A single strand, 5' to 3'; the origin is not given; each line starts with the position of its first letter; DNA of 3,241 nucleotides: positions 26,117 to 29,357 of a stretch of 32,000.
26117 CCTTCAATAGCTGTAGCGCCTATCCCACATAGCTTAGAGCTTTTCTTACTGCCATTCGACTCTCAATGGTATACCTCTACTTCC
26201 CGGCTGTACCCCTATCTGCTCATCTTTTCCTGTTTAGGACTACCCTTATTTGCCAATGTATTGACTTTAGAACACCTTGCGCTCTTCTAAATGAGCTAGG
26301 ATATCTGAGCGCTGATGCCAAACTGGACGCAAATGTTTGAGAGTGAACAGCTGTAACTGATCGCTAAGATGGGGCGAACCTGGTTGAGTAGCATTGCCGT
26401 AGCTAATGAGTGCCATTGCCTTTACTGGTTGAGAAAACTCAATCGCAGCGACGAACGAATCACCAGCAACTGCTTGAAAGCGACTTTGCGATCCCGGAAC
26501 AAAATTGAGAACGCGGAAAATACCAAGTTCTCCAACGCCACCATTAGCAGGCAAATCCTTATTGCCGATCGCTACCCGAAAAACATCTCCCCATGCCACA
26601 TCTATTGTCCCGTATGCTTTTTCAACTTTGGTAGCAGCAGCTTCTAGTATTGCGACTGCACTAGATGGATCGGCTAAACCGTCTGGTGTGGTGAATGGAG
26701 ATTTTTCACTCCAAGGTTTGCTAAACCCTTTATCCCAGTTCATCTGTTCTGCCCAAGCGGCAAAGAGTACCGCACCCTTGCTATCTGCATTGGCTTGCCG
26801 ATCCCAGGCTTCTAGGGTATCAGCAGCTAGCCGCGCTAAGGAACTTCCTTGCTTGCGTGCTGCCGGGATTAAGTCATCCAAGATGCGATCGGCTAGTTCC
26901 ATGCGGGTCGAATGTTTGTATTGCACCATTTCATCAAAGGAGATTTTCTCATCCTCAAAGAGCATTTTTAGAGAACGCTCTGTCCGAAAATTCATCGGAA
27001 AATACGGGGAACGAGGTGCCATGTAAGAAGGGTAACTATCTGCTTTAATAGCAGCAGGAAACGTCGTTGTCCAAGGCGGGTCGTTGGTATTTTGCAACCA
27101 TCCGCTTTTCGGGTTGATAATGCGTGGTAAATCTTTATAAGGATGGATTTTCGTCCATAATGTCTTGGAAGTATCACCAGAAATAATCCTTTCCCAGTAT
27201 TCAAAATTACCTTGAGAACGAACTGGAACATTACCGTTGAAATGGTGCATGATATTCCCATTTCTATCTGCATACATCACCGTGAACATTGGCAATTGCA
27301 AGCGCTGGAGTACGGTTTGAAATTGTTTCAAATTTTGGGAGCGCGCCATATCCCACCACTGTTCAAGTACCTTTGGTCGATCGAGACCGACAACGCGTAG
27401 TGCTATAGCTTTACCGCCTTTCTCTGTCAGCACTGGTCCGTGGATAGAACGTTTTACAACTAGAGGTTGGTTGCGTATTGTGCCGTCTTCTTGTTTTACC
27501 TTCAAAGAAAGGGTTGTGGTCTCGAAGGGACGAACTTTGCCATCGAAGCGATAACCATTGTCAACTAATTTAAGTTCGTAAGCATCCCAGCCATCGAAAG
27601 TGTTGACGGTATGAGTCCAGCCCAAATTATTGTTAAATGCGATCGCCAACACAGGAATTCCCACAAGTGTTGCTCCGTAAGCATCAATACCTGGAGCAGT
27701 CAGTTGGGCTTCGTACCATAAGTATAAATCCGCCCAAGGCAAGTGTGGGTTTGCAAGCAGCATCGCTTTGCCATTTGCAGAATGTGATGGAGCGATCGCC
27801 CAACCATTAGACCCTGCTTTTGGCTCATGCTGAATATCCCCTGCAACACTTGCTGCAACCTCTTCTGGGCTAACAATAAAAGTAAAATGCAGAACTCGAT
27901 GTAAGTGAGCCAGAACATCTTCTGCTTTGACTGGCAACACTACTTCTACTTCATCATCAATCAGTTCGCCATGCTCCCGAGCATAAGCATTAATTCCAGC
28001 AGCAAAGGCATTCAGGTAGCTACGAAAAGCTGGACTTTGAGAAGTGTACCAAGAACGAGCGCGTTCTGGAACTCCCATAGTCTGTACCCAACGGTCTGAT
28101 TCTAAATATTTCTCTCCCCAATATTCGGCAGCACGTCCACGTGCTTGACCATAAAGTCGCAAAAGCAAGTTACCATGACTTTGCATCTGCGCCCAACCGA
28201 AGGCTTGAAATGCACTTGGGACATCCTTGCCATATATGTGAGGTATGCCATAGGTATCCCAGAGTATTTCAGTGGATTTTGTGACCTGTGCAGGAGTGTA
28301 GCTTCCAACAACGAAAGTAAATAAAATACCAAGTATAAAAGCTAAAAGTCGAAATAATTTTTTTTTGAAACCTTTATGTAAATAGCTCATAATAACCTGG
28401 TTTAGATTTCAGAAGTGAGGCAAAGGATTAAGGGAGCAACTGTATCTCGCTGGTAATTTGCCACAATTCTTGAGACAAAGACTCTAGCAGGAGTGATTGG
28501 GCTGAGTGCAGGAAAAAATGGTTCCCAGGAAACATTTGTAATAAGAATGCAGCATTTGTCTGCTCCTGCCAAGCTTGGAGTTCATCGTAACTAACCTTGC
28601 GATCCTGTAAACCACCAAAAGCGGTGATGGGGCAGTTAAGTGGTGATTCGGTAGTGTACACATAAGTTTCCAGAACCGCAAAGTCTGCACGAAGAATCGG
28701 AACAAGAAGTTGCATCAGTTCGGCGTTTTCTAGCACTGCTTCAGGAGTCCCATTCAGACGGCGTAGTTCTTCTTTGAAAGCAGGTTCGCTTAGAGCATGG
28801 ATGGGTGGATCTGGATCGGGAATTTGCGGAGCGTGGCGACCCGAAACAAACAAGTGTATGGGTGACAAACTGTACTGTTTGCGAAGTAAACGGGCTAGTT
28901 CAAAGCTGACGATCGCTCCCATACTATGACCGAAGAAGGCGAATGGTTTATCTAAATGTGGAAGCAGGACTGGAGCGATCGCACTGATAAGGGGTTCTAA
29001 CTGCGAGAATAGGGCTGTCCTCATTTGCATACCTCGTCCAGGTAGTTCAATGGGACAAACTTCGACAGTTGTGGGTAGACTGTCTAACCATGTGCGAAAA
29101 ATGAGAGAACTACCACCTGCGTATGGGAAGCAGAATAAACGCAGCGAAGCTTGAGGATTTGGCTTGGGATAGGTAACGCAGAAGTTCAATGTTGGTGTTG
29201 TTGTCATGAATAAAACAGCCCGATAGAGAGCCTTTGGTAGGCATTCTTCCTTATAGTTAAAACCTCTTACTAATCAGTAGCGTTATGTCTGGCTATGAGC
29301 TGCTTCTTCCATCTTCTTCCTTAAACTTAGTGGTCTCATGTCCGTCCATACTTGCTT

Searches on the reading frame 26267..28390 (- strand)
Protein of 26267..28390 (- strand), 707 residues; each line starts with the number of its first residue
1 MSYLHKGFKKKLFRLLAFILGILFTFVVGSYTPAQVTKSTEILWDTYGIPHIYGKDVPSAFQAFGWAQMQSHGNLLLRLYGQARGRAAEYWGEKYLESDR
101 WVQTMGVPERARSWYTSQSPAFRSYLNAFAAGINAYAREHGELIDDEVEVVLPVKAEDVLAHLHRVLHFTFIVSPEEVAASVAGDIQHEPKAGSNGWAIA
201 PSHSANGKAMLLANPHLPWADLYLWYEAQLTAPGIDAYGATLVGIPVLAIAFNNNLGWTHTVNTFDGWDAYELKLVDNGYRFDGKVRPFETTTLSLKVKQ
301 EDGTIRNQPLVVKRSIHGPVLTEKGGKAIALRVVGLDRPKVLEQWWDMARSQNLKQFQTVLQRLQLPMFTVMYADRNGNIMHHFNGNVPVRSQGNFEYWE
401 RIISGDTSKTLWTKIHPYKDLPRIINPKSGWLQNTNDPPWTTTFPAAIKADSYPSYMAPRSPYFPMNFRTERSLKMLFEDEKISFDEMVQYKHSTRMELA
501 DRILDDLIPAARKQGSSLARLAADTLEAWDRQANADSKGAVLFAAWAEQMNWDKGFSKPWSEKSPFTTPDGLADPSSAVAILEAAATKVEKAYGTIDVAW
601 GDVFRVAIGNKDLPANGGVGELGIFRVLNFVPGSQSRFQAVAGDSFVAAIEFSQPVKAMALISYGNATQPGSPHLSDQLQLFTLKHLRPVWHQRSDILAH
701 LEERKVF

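Call 6: search_protein_families(library=ncbifam, max_evalue=0.1, proteins=[window:26267-28390:-])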
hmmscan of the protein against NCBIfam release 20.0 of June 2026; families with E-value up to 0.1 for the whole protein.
window:26267-28390:- (707 aa): 1 family
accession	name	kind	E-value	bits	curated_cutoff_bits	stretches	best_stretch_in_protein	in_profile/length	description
NF051460.1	bi_acylase_PvdQ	equivalog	1.8e-77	260.9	950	1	27-699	14-752/763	bifunctional acylase PvdQ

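Call 7: search_protein_families(library=pfam, max_evalue=0.1, proteins=[window:26267-28390:-])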
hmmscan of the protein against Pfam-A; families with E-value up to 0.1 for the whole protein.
window:26267-28390:- (707 aa): 1 family
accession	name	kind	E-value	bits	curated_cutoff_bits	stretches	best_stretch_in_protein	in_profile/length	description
PF01804.23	Penicil_amidase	-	7.8e-137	458.6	21.3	1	40-697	2-673/675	Penicillin amidase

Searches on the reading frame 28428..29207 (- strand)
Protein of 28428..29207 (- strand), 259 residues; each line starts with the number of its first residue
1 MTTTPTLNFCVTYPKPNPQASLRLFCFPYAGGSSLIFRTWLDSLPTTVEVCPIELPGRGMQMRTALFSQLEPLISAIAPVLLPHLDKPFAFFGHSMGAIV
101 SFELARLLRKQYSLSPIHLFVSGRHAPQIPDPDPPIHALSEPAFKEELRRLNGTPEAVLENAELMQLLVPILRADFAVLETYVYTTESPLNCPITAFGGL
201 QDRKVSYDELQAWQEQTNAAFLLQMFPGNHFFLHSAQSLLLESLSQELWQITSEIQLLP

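Call 6: search_protein_families(library=ncbifam, max_evalue=0.1, proteins=[window:28428-29207:-])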
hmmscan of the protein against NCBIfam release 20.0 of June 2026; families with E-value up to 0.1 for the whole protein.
window:28428-29207:- (259 aa): 5 families
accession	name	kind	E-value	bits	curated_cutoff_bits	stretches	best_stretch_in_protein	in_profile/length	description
TIGR03056.1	bchO_mg_che_rel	equivalog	9e-05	21.6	172.55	1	29-106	36-114/278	alpha/beta fold hydrolase BchO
NF040607.1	mycolic_Pks13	equivalog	0.00018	19.1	2100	1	19-111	1421-1504/1680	polyketide synthase Pks13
NF011457.0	PRK14875.1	equivalog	0.00044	19.3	307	1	37-107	148-218/372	acetoin dehydrogenase dihydrolipoyllysine-residue acetyltransferase subunit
NF051488.1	bifunc_PcaDC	exception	0.014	14.6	390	1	27-106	18-97/375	bifunctional 3-oxoadipate enol-lactonase/4-carboxymuconolactone decarboxylase PcaDC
TIGR01738.1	bioH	equivalog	0.032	13.9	206.95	1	34-106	17-84/245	pimeloyl-ACP methyl ester esterase BioH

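Call 7: search_protein_families(library=pfam, max_evalue=0.1, proteins=[window:28428-29207:-])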
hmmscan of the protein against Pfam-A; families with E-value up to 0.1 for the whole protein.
window:28428-29207:- (259 aa): 4 families
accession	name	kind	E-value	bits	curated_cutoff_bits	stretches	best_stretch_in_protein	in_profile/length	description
PF00975.26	Thioesterase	-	4.2e-50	171.5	26.4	1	23-242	2-220/226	Thioesterase domain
PF12697.13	Abhydrolase_6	-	3.3e-05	25.1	26.3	1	31-232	8-206/217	Alpha/beta hydrolase family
PF00561.26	Abhydrolase_1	-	0.00044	20.4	25.8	0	178-234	200-242/245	alpha/beta hydrolase fold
PF12146.15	Hydrolase_4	-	0.044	13.5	27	1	79-109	68-96/239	Serine aminopeptidase, S33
